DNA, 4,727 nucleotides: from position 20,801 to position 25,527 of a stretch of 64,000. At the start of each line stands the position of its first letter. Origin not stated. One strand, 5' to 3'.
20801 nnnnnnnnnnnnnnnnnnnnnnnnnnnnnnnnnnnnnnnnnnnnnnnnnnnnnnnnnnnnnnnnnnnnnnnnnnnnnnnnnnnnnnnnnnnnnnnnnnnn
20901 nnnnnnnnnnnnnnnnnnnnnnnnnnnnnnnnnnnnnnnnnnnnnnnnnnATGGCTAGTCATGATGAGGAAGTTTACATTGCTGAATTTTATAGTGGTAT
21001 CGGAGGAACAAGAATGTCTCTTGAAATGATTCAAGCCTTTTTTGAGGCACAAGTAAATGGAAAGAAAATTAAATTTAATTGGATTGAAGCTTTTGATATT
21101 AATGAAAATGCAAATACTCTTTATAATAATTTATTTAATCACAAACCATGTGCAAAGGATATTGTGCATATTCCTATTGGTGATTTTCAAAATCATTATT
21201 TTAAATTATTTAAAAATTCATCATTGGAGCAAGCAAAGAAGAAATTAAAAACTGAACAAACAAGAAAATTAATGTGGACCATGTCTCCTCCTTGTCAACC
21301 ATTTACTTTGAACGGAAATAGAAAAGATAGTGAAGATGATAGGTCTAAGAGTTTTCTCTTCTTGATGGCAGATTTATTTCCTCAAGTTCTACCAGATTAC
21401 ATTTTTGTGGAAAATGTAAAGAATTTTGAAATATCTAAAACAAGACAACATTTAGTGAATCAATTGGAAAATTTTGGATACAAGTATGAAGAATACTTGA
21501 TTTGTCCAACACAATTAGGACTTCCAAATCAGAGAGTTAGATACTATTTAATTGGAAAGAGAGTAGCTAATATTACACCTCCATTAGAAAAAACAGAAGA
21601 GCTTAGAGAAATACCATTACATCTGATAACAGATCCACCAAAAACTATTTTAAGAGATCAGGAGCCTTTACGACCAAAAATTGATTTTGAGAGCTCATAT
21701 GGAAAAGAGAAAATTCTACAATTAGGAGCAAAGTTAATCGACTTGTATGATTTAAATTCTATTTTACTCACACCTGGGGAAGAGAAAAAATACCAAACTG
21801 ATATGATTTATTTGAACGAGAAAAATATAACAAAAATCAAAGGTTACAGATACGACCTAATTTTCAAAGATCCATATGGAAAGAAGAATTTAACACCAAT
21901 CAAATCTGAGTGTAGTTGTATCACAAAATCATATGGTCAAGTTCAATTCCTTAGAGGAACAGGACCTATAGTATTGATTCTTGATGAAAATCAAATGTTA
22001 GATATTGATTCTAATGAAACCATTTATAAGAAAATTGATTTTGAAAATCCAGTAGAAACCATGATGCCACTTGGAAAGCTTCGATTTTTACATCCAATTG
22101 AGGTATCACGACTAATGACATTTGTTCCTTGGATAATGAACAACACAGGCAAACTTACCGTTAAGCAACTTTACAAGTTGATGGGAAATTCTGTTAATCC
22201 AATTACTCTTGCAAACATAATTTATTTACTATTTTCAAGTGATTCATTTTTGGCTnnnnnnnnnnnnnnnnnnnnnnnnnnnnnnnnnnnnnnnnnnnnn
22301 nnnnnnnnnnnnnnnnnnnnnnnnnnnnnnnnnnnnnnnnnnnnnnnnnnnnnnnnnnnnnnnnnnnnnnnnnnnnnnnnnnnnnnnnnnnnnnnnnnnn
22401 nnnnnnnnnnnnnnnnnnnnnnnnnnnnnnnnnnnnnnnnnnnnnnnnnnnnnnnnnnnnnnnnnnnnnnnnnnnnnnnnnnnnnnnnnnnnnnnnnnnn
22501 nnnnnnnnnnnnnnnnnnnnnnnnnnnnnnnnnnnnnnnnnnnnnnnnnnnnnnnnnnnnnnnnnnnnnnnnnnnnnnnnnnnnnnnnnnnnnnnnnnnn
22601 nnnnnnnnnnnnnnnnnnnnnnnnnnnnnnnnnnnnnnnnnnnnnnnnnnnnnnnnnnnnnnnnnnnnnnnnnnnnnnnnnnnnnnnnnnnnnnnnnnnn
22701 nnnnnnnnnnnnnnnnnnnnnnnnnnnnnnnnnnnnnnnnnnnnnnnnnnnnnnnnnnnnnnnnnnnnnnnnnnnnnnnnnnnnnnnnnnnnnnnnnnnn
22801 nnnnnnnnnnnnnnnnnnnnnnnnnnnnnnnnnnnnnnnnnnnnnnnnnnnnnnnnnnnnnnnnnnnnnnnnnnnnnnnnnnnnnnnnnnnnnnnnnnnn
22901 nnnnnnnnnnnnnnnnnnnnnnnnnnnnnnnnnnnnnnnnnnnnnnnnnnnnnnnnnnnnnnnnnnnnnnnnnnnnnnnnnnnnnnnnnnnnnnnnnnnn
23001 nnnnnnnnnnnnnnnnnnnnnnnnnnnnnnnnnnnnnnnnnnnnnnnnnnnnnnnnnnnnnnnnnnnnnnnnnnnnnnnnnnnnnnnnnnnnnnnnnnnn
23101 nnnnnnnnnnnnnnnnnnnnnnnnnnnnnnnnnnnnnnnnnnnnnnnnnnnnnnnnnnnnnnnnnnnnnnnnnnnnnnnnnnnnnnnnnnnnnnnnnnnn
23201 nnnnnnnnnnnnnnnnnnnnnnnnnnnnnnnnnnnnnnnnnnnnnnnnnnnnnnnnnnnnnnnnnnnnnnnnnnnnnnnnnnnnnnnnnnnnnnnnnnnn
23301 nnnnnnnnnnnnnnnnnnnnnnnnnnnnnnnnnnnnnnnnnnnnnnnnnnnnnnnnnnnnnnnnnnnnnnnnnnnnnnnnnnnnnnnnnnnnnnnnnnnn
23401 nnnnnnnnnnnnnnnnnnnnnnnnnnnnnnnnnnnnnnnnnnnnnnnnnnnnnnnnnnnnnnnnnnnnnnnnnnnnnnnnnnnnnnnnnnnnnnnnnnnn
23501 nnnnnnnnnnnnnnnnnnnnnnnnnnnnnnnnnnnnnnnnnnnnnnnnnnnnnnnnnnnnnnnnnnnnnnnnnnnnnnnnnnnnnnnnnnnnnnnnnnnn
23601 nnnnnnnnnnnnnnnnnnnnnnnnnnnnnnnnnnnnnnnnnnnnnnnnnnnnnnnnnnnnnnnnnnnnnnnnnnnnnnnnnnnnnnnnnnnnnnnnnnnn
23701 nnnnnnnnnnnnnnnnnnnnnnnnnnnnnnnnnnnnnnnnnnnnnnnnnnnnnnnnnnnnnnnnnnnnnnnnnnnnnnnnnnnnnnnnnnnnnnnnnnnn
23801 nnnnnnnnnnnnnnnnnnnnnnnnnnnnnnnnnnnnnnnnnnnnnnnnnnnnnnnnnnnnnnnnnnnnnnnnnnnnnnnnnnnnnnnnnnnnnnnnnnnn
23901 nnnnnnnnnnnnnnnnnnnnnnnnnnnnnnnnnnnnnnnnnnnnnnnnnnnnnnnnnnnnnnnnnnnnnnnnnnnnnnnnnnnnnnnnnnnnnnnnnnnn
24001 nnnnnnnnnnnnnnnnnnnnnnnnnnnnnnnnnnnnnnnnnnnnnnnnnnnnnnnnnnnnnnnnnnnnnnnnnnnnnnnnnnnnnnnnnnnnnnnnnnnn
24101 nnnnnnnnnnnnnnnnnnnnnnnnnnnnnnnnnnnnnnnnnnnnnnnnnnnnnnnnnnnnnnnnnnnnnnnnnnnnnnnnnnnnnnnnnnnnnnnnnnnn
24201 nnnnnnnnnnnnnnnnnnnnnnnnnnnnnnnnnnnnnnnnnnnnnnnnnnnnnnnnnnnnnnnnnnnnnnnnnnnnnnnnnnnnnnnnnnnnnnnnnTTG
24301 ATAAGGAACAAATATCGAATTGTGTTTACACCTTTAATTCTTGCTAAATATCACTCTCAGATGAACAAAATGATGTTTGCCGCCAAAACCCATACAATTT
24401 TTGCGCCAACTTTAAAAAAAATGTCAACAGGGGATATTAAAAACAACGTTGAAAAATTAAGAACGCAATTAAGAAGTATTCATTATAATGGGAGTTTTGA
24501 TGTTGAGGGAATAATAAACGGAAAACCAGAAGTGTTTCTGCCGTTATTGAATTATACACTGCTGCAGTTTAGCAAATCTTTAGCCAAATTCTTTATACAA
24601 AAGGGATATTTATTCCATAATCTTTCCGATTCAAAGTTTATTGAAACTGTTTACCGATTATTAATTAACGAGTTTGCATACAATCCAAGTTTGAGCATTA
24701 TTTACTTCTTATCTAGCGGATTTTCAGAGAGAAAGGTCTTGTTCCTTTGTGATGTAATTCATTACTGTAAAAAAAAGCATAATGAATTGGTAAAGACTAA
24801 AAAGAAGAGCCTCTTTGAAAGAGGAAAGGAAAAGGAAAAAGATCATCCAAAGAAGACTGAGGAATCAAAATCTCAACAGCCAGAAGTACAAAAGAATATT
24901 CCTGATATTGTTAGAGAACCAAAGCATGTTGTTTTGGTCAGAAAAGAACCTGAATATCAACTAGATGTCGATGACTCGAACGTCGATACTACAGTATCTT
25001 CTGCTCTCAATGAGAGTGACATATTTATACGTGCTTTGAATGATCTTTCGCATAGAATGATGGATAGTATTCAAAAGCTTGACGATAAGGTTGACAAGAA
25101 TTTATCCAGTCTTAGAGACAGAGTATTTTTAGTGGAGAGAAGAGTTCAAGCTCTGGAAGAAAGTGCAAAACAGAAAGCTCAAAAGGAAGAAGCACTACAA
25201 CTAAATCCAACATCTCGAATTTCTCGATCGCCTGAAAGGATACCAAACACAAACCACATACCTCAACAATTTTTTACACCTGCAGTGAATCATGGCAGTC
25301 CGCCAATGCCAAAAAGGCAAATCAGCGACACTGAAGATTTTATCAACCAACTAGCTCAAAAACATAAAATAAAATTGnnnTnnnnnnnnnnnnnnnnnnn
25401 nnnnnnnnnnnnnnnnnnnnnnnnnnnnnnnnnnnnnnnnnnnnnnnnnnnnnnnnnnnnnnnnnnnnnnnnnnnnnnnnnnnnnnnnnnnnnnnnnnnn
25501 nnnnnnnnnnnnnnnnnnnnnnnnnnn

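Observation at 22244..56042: Run of convergent gene pairs with abutting or overlapping stop codons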

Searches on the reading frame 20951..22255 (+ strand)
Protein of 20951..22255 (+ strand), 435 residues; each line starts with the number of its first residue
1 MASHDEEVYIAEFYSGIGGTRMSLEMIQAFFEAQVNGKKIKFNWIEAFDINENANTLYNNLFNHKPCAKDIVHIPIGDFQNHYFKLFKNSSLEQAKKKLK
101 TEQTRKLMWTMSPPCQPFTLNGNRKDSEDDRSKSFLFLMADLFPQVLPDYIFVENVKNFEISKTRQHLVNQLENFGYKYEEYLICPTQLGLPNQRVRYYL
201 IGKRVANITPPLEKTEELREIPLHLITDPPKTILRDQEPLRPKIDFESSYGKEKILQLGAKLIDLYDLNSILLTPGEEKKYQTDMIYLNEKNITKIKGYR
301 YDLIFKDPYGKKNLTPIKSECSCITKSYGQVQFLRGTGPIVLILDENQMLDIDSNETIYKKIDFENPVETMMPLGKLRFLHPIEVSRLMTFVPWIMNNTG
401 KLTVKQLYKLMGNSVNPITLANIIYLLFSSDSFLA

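Call 6: find_encoding_contigs(protein=window:20951-22255:+, flank=10000, max_places=4)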
Protein window:20951-22255:+ (435 aa): no gene with exactly this product is on record in the collection.

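Call 7: search_protein_families(library=pfam, proteins=[window:20951-22255:+])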
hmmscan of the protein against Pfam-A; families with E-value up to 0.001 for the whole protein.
window:20951-22255:+ (435 aa): 1 family
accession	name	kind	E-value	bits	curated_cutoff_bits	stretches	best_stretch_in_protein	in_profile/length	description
PF00145.23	DNA_methylase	-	2.5e-26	93.3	22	1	10-424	3-319/324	C-5 cytosine-specific DNA methylase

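Call 45: search_solved_structures(query=window:20951-22255:+, show_alignments=2, max_evalue=1e-10)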
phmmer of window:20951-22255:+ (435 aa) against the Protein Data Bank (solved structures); distinct sequences matched with E-value up to 1e-10: 5.
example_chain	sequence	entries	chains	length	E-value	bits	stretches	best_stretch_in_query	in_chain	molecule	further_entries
9hgm_A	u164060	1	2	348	2.7e-40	141.7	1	108-212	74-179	tRNA (cytosine(38)-C(5))-methyltransferase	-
1g55_A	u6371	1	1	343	3.5e-40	141.4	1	109-221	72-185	DNA CYTOSINE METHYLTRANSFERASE DNMT2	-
4h0n_A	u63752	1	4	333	4.7e-32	114.6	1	110-218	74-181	DNMT2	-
6fdf_A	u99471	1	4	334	2.8e-28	102.2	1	108-202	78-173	tRNA (cytosine(38)-C(5))-methyltransferase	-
3qv2_A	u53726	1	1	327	3.5e-22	82.1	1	107-203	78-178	5-cytosine DNA methyltransferase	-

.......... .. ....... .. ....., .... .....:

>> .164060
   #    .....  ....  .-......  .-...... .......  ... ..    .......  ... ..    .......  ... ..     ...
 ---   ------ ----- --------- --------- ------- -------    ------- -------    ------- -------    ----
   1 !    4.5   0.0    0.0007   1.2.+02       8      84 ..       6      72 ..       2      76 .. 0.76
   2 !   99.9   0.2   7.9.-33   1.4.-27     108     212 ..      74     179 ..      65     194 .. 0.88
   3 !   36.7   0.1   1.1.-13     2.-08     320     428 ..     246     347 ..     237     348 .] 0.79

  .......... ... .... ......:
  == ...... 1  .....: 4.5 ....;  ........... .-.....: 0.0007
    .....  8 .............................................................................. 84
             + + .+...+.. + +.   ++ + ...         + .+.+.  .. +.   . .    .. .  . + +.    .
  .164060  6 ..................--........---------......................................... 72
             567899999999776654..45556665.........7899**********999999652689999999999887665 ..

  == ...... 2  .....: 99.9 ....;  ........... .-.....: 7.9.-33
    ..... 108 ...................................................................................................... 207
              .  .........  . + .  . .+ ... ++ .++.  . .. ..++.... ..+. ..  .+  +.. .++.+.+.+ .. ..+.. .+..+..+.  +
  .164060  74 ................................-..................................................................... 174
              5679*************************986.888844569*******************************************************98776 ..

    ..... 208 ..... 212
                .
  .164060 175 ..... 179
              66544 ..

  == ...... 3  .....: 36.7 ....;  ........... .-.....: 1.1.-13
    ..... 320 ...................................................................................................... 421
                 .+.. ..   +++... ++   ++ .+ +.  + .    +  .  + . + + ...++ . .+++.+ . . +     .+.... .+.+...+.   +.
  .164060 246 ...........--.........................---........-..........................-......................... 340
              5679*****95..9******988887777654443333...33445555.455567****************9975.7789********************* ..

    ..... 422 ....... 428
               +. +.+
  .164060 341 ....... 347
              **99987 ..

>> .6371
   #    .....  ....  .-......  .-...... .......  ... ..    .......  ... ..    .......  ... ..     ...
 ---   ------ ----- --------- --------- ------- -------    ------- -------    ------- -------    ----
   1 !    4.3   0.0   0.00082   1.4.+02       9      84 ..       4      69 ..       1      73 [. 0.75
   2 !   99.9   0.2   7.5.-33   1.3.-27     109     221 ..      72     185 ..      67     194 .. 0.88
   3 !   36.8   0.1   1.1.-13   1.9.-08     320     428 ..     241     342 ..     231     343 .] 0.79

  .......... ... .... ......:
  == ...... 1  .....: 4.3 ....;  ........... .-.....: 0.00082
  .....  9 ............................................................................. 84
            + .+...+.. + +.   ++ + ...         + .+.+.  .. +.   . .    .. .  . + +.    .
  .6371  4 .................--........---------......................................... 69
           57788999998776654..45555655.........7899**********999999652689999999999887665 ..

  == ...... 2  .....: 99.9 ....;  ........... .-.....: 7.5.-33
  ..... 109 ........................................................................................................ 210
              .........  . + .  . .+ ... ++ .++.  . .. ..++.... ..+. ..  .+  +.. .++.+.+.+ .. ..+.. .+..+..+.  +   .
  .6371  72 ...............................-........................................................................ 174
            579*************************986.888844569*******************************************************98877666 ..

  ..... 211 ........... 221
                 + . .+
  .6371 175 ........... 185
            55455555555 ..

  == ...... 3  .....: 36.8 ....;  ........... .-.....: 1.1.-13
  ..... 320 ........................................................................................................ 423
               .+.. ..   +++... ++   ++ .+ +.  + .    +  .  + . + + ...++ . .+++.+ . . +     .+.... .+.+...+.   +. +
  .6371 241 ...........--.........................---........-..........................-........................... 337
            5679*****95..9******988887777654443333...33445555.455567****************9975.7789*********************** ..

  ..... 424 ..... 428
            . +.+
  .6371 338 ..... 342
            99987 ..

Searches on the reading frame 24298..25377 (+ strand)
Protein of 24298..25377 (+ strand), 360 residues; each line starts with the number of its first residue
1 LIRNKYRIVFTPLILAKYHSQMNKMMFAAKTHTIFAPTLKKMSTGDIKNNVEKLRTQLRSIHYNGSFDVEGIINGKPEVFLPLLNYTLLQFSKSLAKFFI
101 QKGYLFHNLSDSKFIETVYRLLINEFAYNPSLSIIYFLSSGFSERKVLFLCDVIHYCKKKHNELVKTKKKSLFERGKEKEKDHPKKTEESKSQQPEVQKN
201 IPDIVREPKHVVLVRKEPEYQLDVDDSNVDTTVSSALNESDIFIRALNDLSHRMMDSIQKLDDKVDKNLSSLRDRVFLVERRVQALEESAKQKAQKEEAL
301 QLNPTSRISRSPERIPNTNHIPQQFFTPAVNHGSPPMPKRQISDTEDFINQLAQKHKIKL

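Call 7: search_protein_families(library=pfam, proteins=[window:24298-25377:+])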
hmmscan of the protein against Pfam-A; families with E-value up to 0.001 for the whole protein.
window:24298-25377:+ (360 aa): 1 family
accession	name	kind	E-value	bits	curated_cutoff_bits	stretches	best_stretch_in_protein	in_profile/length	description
PF15007.11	CEP44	-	1.1e-38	132.7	27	1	46-170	1-125/126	Centrosomal spindle body, CEP44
